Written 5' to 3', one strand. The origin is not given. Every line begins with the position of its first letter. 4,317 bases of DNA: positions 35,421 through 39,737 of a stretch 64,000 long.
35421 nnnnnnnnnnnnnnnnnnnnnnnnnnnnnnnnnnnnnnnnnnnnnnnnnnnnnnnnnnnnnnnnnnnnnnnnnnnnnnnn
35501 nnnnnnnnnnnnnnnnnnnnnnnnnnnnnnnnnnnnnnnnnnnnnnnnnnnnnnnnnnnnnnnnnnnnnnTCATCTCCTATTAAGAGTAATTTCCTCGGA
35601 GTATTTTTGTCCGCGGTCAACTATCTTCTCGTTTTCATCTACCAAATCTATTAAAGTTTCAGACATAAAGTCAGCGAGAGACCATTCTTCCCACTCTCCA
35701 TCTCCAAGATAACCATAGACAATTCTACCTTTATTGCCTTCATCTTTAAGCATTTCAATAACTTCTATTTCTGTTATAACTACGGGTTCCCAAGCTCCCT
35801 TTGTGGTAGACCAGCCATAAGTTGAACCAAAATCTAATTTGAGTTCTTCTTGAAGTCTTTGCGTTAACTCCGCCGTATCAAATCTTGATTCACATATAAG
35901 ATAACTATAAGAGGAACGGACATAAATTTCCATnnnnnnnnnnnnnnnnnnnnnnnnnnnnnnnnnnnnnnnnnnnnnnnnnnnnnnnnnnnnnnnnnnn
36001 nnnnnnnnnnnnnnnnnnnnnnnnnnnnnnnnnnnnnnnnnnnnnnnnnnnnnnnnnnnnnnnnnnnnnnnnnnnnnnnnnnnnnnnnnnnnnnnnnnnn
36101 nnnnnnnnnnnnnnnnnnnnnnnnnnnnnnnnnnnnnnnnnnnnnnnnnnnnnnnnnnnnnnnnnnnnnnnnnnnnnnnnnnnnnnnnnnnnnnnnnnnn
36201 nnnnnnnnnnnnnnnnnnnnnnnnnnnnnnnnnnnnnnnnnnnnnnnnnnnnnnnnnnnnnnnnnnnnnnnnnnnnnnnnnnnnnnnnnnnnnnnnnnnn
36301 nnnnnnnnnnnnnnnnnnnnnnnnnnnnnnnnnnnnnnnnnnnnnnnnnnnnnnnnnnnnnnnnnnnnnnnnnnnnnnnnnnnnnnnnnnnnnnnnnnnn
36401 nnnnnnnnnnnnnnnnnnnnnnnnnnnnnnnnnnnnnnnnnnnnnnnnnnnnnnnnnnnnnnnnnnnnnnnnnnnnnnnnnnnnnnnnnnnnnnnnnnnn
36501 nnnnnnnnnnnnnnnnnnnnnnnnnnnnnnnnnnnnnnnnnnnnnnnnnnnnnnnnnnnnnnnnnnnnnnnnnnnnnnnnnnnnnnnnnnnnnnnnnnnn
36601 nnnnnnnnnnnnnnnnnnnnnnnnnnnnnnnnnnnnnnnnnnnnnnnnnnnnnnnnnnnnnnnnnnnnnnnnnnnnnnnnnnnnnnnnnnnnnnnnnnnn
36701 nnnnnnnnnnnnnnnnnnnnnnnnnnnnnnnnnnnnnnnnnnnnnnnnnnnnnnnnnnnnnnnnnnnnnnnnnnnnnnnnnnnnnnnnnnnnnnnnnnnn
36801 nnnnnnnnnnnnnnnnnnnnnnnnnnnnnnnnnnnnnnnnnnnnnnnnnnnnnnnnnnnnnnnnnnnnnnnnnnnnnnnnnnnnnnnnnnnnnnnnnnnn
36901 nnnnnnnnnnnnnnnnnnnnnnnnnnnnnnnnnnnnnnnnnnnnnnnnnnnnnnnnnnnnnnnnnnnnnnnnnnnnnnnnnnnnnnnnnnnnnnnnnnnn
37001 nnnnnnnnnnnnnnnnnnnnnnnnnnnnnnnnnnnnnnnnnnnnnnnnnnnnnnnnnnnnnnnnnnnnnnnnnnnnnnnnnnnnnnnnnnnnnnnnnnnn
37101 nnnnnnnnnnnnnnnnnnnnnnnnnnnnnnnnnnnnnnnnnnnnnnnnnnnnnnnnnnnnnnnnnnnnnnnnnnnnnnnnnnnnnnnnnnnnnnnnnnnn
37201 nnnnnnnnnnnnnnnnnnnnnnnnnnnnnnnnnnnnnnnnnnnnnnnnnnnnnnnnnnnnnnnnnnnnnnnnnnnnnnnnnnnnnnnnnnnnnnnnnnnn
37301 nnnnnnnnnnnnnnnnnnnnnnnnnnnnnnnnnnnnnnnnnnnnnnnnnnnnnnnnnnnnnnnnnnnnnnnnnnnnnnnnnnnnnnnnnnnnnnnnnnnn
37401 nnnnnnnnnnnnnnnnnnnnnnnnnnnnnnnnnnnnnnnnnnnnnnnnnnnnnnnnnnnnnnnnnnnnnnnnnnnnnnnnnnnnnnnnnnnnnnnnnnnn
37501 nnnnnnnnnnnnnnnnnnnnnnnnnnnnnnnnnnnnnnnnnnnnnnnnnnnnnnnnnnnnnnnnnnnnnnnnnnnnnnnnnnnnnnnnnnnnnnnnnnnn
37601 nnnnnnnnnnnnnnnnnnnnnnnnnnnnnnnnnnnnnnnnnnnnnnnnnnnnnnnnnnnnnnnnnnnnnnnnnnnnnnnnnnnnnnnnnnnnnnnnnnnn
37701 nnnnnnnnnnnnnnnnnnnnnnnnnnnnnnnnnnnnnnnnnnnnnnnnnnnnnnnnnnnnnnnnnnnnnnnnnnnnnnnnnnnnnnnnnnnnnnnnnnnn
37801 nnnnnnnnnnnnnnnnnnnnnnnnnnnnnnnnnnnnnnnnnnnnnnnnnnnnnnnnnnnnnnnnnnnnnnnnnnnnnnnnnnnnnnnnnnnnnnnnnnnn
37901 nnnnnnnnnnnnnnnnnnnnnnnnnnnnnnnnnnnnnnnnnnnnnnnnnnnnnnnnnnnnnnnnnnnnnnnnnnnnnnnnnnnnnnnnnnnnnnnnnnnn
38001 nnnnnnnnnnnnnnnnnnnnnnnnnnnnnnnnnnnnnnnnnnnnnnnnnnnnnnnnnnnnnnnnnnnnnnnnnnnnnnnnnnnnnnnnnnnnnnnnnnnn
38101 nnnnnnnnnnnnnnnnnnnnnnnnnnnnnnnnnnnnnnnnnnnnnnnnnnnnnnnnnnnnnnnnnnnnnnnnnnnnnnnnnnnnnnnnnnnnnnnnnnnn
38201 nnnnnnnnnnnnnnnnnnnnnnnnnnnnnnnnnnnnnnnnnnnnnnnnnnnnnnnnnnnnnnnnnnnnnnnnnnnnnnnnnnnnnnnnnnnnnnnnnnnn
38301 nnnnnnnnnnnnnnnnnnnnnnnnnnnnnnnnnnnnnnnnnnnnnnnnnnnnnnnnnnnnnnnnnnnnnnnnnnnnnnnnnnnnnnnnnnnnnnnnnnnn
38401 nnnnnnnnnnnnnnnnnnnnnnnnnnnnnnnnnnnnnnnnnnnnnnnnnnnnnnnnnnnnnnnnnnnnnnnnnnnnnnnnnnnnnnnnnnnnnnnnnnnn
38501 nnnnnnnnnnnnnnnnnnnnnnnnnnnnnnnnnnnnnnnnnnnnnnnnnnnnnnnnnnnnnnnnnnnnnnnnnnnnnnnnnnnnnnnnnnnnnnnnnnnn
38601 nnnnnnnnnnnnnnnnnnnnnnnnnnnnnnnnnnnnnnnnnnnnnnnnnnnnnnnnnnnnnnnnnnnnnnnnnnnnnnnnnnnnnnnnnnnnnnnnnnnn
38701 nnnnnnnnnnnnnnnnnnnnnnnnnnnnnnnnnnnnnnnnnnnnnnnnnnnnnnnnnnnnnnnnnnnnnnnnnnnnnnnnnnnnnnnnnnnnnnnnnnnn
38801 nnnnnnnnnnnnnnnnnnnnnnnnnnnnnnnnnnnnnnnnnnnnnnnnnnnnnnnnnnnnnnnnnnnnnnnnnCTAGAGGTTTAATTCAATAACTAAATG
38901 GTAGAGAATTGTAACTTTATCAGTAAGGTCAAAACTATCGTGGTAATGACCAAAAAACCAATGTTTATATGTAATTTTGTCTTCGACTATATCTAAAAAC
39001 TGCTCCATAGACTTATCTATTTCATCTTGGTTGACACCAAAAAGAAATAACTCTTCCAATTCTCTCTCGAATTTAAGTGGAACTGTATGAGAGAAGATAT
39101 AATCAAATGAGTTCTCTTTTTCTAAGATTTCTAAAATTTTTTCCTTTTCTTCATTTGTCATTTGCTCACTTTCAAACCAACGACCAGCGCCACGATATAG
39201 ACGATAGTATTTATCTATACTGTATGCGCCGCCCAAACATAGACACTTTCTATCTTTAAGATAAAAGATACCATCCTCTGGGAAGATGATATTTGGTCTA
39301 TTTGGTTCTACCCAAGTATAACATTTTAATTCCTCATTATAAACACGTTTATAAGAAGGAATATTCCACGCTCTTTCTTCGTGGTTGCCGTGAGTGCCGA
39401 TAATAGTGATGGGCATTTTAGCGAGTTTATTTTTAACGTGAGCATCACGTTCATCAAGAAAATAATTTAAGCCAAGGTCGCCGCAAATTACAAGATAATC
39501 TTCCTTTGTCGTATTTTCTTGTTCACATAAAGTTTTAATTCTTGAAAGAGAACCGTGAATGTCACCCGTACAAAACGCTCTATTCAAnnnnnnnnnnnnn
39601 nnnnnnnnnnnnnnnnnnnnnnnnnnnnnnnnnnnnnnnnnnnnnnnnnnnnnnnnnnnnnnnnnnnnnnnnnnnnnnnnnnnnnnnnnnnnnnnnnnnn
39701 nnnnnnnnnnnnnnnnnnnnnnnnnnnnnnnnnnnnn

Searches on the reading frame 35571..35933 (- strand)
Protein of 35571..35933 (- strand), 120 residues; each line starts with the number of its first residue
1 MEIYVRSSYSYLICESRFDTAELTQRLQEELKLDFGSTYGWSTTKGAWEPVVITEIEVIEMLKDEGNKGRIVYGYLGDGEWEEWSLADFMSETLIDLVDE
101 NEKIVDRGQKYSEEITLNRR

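Call 60: search_protein_families(library=phrogs, proteins=[window:35571-35933:-], max_evalue=0.001)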
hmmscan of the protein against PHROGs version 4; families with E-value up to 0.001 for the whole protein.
window:35571-35933:- (120 aa): 1 family
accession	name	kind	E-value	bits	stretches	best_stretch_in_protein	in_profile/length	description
phrog_33438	-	unknown function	0.00061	20.5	0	88-105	19-36/47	-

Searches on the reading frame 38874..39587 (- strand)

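Call 9: search_protein_families(library=pfam, proteins=[window:38874-39587:-], max_evalue=0.001)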
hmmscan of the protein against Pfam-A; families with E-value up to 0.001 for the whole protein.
window:38874-39587:- (237 aa): 1 family
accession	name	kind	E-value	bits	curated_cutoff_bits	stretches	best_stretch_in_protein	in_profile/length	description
PF00149.33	Metallophos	-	2.1e-11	45.1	21.5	1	6-217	5-190/191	Calcineurin-like phosphoesterase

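Call 60: search_protein_families(library=phrogs, proteins=[window:38874-39587:-], max_evalue=0.001)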
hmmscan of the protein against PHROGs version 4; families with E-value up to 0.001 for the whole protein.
window:38874-39587:- (237 aa): 2 families
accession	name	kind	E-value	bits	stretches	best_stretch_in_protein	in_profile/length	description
phrog_1649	-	other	1.2e-28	100.7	1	6-230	40-266/308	metallo-phosphoesterase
phrog_246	-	other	2.5e-05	24.5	1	2-38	176-213/417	NinI-like serine-threonine phosphatase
